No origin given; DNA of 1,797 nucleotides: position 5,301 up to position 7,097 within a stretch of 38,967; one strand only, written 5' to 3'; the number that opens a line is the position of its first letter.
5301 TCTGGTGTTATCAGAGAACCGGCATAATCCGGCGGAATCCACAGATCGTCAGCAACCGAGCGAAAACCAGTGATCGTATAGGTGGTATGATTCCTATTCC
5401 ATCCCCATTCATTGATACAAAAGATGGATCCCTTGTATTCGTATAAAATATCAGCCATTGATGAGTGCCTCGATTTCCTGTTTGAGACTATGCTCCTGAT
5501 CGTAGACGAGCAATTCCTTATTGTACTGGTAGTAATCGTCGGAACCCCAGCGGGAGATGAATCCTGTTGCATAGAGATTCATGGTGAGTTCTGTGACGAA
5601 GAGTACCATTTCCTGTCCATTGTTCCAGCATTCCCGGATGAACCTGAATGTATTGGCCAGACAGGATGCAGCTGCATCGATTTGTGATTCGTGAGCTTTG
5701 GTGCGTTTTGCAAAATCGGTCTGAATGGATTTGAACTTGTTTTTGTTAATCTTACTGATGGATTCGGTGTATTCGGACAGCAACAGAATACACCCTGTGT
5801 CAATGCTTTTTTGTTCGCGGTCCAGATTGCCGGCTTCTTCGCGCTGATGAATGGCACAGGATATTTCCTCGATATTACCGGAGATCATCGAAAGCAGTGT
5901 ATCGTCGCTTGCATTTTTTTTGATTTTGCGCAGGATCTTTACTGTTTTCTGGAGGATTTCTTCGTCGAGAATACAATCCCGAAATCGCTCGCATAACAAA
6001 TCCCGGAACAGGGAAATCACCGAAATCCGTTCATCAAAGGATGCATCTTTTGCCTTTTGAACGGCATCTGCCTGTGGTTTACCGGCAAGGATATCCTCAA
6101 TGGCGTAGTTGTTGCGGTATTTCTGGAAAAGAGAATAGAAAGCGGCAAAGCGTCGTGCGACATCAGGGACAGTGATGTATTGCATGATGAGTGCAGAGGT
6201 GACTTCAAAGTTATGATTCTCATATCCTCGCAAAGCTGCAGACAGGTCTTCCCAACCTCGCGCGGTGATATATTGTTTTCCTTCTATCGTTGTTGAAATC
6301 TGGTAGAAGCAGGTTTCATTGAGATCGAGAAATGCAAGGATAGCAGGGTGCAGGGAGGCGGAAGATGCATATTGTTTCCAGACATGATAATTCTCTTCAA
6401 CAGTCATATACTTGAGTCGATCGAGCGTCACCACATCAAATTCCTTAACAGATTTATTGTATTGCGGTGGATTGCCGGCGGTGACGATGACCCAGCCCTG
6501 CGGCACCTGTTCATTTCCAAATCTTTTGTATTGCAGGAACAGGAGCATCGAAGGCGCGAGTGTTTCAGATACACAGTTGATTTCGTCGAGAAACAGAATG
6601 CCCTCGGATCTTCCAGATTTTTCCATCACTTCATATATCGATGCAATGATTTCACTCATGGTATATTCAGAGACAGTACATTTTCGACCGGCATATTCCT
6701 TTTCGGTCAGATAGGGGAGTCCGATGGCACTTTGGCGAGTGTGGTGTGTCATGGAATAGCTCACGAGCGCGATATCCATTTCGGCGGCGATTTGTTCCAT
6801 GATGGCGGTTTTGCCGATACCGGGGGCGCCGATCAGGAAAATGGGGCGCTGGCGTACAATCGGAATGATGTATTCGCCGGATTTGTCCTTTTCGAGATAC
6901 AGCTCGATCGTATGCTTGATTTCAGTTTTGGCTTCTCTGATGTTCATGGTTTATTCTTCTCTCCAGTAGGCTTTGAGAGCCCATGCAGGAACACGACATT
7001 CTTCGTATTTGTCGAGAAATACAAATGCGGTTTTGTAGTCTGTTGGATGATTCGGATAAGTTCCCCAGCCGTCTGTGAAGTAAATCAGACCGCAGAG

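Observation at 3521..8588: Low-GC, translationally coupled VWA / MoxR-AAA / cytoplasmic-LRR three-gene cassette: candidate undescribed NTPase-driven sensor system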

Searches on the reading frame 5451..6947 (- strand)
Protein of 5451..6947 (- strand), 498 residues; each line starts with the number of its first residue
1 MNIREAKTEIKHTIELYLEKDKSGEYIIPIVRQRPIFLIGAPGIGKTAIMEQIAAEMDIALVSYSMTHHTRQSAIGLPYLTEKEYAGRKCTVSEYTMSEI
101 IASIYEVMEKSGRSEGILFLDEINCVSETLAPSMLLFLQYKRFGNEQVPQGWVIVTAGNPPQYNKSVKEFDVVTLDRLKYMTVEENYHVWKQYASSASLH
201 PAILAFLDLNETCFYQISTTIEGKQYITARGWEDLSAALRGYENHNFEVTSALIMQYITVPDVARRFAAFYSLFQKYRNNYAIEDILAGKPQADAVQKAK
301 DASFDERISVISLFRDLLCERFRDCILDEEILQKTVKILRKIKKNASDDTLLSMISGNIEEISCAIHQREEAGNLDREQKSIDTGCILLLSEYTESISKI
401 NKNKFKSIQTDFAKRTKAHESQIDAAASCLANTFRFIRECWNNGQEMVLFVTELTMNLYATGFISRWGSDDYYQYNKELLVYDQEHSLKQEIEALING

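Call 8: search_protein_families(library=pfam, proteins=[window:5451-6947:-], max_evalue=0.01)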
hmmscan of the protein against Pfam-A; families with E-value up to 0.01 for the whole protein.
window:5451-6947:- (498 aa): 9 families
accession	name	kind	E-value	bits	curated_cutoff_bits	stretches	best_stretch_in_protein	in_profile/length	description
PF07728.20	AAA_5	-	2.4e-08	34.5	22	1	36-177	2-138/139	AAA domain (dynein-related subfamily)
PF00004.35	AAA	-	7.2e-08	33.4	21.2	1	37-129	2-72/131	ATPase family associated with various cellular activities (AAA)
PF20030.5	bpMoxR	-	1.7e-05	24.5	27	1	10-98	7-96/205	MoxR domain in the MoxR-vWA-beta-propeller ternary systems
PF13245.12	AAA_19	-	0.00013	22.6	25.1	1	29-137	7-113/134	AAA domain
PF13401.12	AAA_22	-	0.00079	20.2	27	1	33-138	5-104/130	AAA domain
PF13173.12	AAA_14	-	0.00082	19.8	27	1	33-128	2-76/129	AAA domain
PF12775.13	AAA_7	-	0.0027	17.7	25.8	0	32-68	32-69/181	P-loop containing dynein motor region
PF05496.18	RuvB_N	-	0.0033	17.6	27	0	36-65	36-65/159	Holliday junction DNA helicase RuvB P-loop domain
PF13191.12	AAA_16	-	0.0048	17.9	32.6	0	33-60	24-51/167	AAA ATPase domain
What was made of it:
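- On MoxR AAA+ family: AAA_5 scores 34.5 bits, above its cut-off, but bpMoxR scores 24.5 bits, below its 27-bit cut-off (call 8).
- Checked: Pfam bpMoxR scores 24.5 bits, below its 27-bit cut-off (call 8).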

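Call 9: search_protein_families(library=ncbifam, proteins=[window:5451-6947:-], max_evalue=0.01)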
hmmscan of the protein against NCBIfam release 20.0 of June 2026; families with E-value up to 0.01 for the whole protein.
window:5451-6947:- (498 aa): 4 families
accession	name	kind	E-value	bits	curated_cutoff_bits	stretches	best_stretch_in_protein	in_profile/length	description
TIGR00635.1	ruvB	equivalog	0.0004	19.5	299.05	1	9-72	11-69/305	Holliday junction branch migration DNA helicase RuvB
NF003229.0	PRK04195.1-5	equivalog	0.00082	18.2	280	1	6-62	25-73/413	replication factor C large subunit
TIGR00382.1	clpX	equivalog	0.0081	15.2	370.75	0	32-128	116-196/414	ATP-dependent protease ATP-binding subunit ClpX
NF003745.1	PRK05342.1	equivalog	0.0089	14.9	359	0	35-127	111-187/418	ATP-dependent Clp protease ATP-binding subunit ClpX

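Call 10: search_protein_families(library=padloc, proteins=[window:5451-6947:-], max_evalue=0.01)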
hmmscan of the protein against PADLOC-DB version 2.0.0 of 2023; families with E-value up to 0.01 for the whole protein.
window:5451-6947:- (498 aa): 6 families
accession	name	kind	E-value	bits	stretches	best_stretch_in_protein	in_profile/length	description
PDLC02196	IetA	-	1.8e-05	22.3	1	6-62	97-151/374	-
PDLC04232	IetA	-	0.0005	17.6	1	35-62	118-145/330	-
PDLC01994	RtcR_PspF1--CARF_AAA_HTH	-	0.0031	14.7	0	115-180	251-319/468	-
PDLC04788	PDC-S01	-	0.0053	13.7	0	33-154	19-116/448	-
PDLC02195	IetA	-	0.0054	14.1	0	7-63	113-167/395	-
PDLC04791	PDC-S01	-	0.0085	12.8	0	37-127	23-93/395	-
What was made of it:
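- PADLOC matches only weakly and only to the generic P-loop region (IetA, 22 bits; call 10).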

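Call 13: find_homologous_proteins(query=window:5451-6947:-, max_evalue=1e-10)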
Query window:5451-6947:- (498 aa): 8000 proteins with E <= 1e-10 among 8000 candidates; the best 120 are listed.
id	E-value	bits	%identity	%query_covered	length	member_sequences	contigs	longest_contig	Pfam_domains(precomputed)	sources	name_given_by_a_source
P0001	1.6e-295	998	88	100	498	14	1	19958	PF20030.6,PF13245.13,PF00004.36,PF07728.21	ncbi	-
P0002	9.5e-257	870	75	100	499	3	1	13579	PF00004.36,PF07728.21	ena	-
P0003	2.8e-229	780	69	100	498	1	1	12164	PF00004.36,PF07728.21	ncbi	-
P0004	3.7e-229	779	69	100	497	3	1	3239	PF20030.6,PF00004.36,PF07728.21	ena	-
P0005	3.6e-226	770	66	100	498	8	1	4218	PF20030.6,PF00004.36,PF07728.21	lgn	-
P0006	4.5e-226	769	69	100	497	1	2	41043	PF20030.6,PF00004.36,PF07728.21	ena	-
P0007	6.3e-226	769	66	100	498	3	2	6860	PF20030.6,PF00004.36,PF07728.21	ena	-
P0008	1.2e-223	761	68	100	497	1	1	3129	PF20030.6,PF00004.36,PF07728.21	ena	-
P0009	2.0e-223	760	68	100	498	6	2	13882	PF20030.6,PF00004.36,PF07728.21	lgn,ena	-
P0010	2.4e-219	747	66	100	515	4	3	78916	PF00004.36,PF07728.21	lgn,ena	-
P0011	1.4e-214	731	63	100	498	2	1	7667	PF20030.6,PF00004.36,PF07728.21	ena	-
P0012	3.8e-213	727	64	100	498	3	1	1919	PF00004.36,PF07728.21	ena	-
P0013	2.6e-196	671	60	99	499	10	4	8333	PF00004.36,PF07728.21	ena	-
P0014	2.8e-178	612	55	100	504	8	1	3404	PF00004.36,PF07728.21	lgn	-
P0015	8.9e-178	610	54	100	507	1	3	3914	PF20030.6,PF00004.36,PF07728.21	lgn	-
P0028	2.3e-170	586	53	100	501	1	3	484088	PF13173.13,PF00004.36,PF13401.13,PF07728.21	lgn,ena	-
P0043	1.2e-167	577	54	100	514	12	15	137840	PF00004.36,PF07728.21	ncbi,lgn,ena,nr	ncbi:MAG: AAA family ATPase [Lachnospiraceae bacterium]|nr:AAA family ATPase [Lachnospiraceae bacter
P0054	4.6e-166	571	53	99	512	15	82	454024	PF00004.36,PF07728.21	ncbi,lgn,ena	-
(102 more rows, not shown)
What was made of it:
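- The AAA family is very large: more than 8000 clusters at 90% identity score E<1e-10 (call 13).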

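Call 14: find_encoding_contigs(protein=P0001, flank=10000, max_places=3)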
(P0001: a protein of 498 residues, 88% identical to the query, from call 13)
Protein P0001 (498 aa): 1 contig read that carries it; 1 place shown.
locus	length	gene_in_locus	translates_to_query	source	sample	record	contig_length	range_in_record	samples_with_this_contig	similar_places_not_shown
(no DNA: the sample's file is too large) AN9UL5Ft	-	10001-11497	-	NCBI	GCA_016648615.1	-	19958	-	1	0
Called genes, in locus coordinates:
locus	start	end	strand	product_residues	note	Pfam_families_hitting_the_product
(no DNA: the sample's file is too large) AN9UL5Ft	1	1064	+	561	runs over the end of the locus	PF19676:DUF6178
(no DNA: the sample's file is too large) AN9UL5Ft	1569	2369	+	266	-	-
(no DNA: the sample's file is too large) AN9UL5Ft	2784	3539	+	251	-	-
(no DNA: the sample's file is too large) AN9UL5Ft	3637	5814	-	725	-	PF13472:Lipase_GDSL_2 (weak)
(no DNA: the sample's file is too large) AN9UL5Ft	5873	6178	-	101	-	-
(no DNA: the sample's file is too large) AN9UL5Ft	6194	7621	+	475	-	PF03951:Gln-synt_N, PF00120:Gln-synt_C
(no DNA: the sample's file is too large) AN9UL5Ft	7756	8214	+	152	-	PF01464:SLT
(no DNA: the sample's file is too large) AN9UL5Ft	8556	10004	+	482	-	PF13203:DUF2201_N (weak), PF09967:DUF2201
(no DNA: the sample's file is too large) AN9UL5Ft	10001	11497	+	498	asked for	PF20030:bpMoxR (faint), PF13245:AAA_19 (faint), PF00004:AAA, PF07728:AAA_5 (weak)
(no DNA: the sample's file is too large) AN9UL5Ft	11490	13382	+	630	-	PF13306:LRR_5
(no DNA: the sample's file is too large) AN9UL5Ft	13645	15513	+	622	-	PF01558:POR, PF01855:POR_N, PF17147:PFOR_II (faint)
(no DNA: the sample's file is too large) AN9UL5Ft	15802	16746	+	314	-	PF02775:TPP_enzyme_C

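Call 15: find_encoding_contigs(protein=P0006, flank=10000, max_places=3)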
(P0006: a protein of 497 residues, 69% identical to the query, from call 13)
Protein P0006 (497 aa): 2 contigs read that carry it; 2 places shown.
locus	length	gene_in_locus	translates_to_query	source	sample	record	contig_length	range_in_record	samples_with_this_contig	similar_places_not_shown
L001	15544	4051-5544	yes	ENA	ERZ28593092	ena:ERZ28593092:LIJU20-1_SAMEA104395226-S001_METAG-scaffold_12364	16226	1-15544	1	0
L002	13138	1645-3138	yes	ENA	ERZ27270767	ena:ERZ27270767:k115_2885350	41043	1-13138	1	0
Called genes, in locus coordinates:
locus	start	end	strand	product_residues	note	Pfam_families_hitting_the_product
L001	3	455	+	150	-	?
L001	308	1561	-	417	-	-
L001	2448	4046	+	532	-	PF13203:DUF2201_N (weak), PF09967:DUF2201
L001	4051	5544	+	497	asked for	PF20030:bpMoxR (faint), PF00004:AAA (weak), PF07728:AAA_5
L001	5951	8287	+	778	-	PF13306:LRR_5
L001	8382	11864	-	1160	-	-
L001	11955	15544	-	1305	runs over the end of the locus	-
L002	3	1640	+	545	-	?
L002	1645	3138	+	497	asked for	PF20030:bpMoxR (faint), PF00004:AAA (weak), PF07728:AAA_5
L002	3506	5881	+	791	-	PF13306:LRR_5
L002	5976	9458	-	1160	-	-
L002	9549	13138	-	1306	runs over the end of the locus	-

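Call 16: find_encoding_contigs(protein=P0010, flank=10000, max_places=3)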
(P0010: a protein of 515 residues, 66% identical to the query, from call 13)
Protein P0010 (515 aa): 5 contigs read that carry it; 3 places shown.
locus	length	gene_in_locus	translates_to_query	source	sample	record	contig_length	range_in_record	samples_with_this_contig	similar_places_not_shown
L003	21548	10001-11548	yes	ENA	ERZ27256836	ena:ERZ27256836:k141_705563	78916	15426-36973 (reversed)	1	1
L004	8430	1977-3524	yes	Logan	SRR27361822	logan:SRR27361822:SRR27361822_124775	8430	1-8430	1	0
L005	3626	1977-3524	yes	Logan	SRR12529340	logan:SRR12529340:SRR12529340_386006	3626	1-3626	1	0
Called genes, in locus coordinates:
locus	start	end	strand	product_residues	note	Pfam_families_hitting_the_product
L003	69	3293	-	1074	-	PF20144:TIG_SUH (faint), PF01833:TIG (weak)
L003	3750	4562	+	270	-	-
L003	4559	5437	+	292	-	PF06574:FAD_syn, PF01687:Flavokinase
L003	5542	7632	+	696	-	PF05496:RuvB_N (faint), PF00004:AAA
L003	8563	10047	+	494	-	PF13203:DUF2201_N (weak), PF09967:DUF2201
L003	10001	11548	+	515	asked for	PF00004:AAA (weak), PF07728:AAA_5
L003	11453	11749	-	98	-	-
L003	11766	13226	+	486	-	PF13306:LRR_5 (faint)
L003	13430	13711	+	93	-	-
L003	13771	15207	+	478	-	-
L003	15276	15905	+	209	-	-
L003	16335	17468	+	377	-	-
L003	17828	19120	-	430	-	-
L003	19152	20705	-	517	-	PF09820:AAA-ATPase_like, PF08011:PDDEXK_9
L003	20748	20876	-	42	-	-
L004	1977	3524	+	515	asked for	PF00004:AAA (weak), PF07728:AAA_5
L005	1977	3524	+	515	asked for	PF00004:AAA (weak), PF07728:AAA_5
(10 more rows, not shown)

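Call 17: find_encoding_contigs(protein=P0028, flank=8000, max_places=2)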
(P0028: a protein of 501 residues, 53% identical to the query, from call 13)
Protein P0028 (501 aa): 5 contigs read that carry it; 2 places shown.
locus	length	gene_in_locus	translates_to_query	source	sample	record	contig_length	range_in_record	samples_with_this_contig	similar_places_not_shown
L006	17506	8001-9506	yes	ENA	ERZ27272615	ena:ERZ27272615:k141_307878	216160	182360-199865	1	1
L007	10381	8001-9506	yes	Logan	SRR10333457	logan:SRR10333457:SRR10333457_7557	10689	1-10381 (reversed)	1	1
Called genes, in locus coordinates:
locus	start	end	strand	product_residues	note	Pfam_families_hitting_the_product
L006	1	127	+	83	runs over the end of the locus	PF04023:FeoA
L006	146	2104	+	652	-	PF01926:MMR_HSR1, PF02421:FeoB_N, PF07670:Gate, PF07664:FeoB_C, PF07670:Gate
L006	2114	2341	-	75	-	-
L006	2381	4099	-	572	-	PF09820:AAA-ATPase_like, PF08011:PDDEXK_9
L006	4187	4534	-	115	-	PF12844:HTH_19, PF13560:HTH_31, PF01381:HTH_3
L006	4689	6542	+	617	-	PF13306:LRR_5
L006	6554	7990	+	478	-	PF13203:DUF2201_N (weak), PF09967:DUF2201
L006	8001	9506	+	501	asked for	PF13173:AAA_14 (faint), PF13401:AAA_22 (faint), PF00004:AAA, PF07728:AAA_5 (weak)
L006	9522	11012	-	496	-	PF05673:DUF815 (weak), PF00004:AAA, PF07728:AAA_5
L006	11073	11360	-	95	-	PF13744:HTH_37, PF12844:HTH_19, PF13560:HTH_31, PF01381:HTH_3, PF13443:HTH_26 (weak)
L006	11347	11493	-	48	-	-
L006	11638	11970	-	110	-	PF03466:LysR_substrate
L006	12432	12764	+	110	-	PF00892:EamA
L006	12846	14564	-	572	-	PF09820:AAA-ATPase_like, PF08011:PDDEXK_9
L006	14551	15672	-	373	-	PF13657:Couple_hipA, PF07804:HipA_C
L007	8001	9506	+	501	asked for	PF13173:AAA_14 (faint), PF13401:AAA_22 (faint), PF00004:AAA, PF07728:AAA_5 (weak)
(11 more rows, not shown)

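Call 18: find_encoding_contigs(protein=P0054, flank=8000, max_places=3)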
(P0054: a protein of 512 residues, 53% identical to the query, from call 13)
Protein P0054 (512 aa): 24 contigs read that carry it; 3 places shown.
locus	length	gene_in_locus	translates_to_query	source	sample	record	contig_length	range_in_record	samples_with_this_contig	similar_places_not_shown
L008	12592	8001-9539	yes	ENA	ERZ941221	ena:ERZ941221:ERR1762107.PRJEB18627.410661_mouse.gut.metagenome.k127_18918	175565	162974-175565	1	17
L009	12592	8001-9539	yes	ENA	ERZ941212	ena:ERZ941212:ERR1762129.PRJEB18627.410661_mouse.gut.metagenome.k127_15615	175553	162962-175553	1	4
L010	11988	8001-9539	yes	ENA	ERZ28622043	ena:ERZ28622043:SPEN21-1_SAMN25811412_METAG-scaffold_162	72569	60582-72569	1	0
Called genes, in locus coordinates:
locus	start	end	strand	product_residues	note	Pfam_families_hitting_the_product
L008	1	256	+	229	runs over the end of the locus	PF01195:Pept_tRNA_hydro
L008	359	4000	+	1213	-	PF17757:UvrB_inter, PF02559:CarD_TRCF_RID, PF00270:DEAD, PF04851:ResIII, PF00271:Helicase_C, PF03461:TRCF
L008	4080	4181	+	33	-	-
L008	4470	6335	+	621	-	PF13306:LRR_5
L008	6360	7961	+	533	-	PF09967:DUF2201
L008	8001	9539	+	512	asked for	PF00004:AAA (weak), PF07728:AAA_5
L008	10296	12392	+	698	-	PF00488:MutS_V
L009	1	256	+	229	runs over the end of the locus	PF01195:Pept_tRNA_hydro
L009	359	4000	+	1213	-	PF17757:UvrB_inter, PF02559:CarD_TRCF_RID, PF00270:DEAD, PF04851:ResIII, PF00271:Helicase_C, PF03461:TRCF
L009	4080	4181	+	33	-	-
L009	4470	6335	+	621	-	PF13306:LRR_5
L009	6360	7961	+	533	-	PF09967:DUF2201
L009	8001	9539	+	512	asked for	PF00004:AAA (weak), PF07728:AAA_5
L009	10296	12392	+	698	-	PF00488:MutS_V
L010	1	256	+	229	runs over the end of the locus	PF01195:Pept_tRNA_hydro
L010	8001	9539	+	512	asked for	PF00004:AAA (weak), PF07728:AAA_5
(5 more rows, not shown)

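Call 19: find_encoding_contigs(protein=P0043, flank=8000, max_places=3)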
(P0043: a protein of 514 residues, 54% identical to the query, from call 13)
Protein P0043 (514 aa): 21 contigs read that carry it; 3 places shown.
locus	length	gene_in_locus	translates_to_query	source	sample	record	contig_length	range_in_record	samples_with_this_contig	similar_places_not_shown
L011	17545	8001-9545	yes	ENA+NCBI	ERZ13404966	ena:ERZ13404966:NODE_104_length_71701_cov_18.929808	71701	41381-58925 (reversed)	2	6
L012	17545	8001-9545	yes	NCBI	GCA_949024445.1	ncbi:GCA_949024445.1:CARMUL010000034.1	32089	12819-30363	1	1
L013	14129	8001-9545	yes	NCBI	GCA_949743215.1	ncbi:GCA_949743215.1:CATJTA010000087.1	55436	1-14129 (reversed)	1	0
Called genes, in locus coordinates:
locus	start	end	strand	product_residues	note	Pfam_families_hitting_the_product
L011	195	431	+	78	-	-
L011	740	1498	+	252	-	PF00072:Response_reg, PF00486:Trans_reg_C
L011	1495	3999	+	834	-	PF00512:HisKA, PF02518:HATPase_c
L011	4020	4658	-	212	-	PF00574:CLP_protease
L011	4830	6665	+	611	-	PF13306:LRR_5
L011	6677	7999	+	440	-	PF13203:DUF2201_N (faint), PF09967:DUF2201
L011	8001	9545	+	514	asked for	PF00004:AAA (weak), PF07728:AAA_5 (weak)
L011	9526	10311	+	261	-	PF01026:TatD_DNase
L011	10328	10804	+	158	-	PF09820:AAA-ATPase_like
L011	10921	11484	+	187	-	-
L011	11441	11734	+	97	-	PF08011:PDDEXK_9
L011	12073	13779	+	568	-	PF00909:Ammonium_transp, PF00543:P-II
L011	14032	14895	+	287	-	PF12323:HTH_OrfB_IS605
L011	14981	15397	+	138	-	PF01797:Y1_Tnp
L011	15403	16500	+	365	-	PF12323:HTH_OrfB_IS605, PF01385:OrfB_IS605, PF07282:Cas12f1-like_TNB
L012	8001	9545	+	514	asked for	PF00004:AAA (weak), PF07728:AAA_5 (weak)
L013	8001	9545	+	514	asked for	PF00004:AAA (weak), PF07728:AAA_5 (weak)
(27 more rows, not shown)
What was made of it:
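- In six independent look-ups the trio recurs in the orders VWA-AAA-LRR and LRR-VWA-AAA, in unrelated contexts (calls 14-19). The genomic context is variable (calls 14-19).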

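Call 26: find_related_loci(query=A1, collection=genome_contigs, flank=8000)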
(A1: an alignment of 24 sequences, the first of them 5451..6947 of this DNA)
Query A1 (498 aa) in genome_contigs; peptide patterns used: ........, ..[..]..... (x = any residue, [..] = any of these).
599 stretches matched a pattern (row limit reached: there are more); 514 encode a relative of the query (tblastn E <= 1e-3); the best 80 are kept; 80 distinct loci.
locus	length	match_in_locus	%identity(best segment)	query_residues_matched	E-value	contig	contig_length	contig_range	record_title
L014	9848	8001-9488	52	1-496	2e-173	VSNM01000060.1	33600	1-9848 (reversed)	MAG: Lachnospiraceae bacterium isolate S9762_S14_bin.4 S9762_S14_S9762_S14_bin.4_contig_60, whole genome shotgun sequenc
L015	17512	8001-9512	48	1-495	5e-164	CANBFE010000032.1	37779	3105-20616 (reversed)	MAG TPA_asm: uncultured Lachnospiraceae bacterium isolate SRR15431181_bin.13_metawrap_v1.3_MAG genome assembly, contig:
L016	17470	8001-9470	49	1-495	5e-161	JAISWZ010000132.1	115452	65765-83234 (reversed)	MAG: Clostridiales bacterium isolate Nc350_bin154 k119_2486139, whole genome shotgun sequence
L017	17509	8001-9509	50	1-495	9e-160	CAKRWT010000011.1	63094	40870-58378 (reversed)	MAG: uncultured Lachnospiraceae bacterium isolate REFINED_METABAT215_TOP10_CONTIGS_1500_ASSEMBLY_K77_MERGED__Hadza_MoBio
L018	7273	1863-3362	48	1-495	2e-159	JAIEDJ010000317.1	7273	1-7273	MAG: Oscillospiraceae bacterium isolate SC0389_S3_11 SC0389_S3_11_contig_316, whole genome shotgun sequence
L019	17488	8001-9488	48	1-490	8e-159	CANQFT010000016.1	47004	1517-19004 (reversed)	MAG: uncultured Oscillospiraceae bacterium isolate Lapin-003-2__bin1 genome assembly, contig: Lapin-003-2__NODE_723_leng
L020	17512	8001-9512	50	1-495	1e-158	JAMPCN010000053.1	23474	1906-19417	MAG: Bacillus sp. (in: firmicutes) isolate NALB_7821b_26 Scaffold_#53__SCF_053___23474_bp, whole genome shotgun sequence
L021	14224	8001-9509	50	1-495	1e-157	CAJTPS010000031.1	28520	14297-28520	MAG TPA_asm: uncultured Lachnospiraceae bacterium isolate MGBC108720 genome assembly, contig: MGBC108720.31, whole genom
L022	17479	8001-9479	49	1-493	2e-157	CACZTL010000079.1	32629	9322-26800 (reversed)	MAG: uncultured Lachnospiraceae bacterium isolate RUG12934 genome assembly, contig: RUG12934_asm_79, whole genome shotgu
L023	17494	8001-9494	48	1-493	3e-157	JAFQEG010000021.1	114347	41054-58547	MAG: Clostridia bacterium isolate RGIG1740 Goat_Cecum-3__c488377, whole genome shotgun sequence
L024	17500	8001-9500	46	1-495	1e-156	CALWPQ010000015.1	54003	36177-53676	MAG: uncultured Clostridia bacterium isolate E07__bin309 genome assembly, contig: E07__k127_4756204, whole genome shotgu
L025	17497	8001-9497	47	1-493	2e-156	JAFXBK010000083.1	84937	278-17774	MAG: Oscillospiraceae bacterium isolate RGIG6262 Sheep_Rectum-3__c1146252, whole genome shotgun sequence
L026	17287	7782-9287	45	1-495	7e-157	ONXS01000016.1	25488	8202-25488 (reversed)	uncultured Clostridiales bacterium isolate RUG735 genome assembly, contig: scaffold_924, whole genome shotgun sequence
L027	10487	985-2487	48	1-495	1e-156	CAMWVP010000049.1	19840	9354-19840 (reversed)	MAG TPA_asm: uncultured Clostridia bacterium isolate SRR14411330_bin.1_metawrap_v1.3_MAG genome assembly, contig: NODE.2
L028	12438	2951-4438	48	1-497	3e-156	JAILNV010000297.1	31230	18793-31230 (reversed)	MAG: Lachnospiraceae bacterium isolate RUI289 k141_7178109_flag=0_multi=17.9945_len=31230, whole genome shotgun sequence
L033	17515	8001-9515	48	1-495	3e-155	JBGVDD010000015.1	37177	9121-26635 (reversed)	MAG: Lachnospiraceae bacterium isolate fecal_MAG_445 fecal_MAG_445_contig_0015, whole genome shotgun sequence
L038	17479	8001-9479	46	1-495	5e-155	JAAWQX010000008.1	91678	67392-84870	MAG: Oscillospiraceae bacterium isolate ABMPRH_187_1 SL341403_scaffold_515, whole genome shotgun sequence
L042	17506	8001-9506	47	1-495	2e-154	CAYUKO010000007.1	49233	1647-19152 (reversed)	MAG TPA_asm: uncultured Roseburia sp. isolate SRP350583_co4_43 genome assembly, contig: NODE_591_length_49233_cov_22.606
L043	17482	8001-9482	47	1-493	2e-154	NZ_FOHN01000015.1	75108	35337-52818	[Clostridium] polysaccharolyticum strain DSM 1801, whole genome shotgun sequence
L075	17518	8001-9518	46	1-495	1e-151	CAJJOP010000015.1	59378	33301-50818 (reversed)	MAG TPA_asm: uncultured Roseburia sp. isolate ERR1190848-bin.20 genome assembly, contig: NODE_262_length_59378_cov_35.21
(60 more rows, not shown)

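Call 36: find_related_loci(query=A1, collection=viral_contigs, flank=8000)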
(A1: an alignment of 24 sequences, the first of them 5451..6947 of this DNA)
Query A1 (498 aa) in viral_contigs; peptide patterns used: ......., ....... (x = any residue, [..] = any of these).
434 stretches matched a pattern; 278 encode a relative of the query (tblastn E <= 1e-3); the best 80 are kept; 80 distinct loci.
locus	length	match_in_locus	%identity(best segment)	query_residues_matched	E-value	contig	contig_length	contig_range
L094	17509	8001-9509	52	1-496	5e-180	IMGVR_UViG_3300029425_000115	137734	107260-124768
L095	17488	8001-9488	45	1-493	2e-144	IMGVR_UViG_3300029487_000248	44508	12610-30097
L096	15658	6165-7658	45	1-493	5e-144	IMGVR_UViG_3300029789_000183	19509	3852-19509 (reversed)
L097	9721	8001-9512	44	1-494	1e-140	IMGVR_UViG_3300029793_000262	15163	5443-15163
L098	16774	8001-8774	27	3-290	1e-21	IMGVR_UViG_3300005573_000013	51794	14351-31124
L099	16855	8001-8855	24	1-304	1e-20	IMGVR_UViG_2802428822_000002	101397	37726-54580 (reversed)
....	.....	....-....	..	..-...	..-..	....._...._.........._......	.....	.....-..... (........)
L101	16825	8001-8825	24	33-288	2e-20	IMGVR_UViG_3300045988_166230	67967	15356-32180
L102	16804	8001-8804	25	33-304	3e-21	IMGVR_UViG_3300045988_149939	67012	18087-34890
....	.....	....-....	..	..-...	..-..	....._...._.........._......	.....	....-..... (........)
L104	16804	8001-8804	25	33-304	2e-20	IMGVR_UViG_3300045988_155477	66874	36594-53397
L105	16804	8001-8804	25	33-304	2e-20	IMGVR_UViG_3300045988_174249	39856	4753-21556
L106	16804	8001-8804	25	33-304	2e-20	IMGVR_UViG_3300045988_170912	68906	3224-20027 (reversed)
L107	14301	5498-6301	25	33-304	2e-20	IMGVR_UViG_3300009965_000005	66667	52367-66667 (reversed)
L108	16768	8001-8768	26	30-290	2e-20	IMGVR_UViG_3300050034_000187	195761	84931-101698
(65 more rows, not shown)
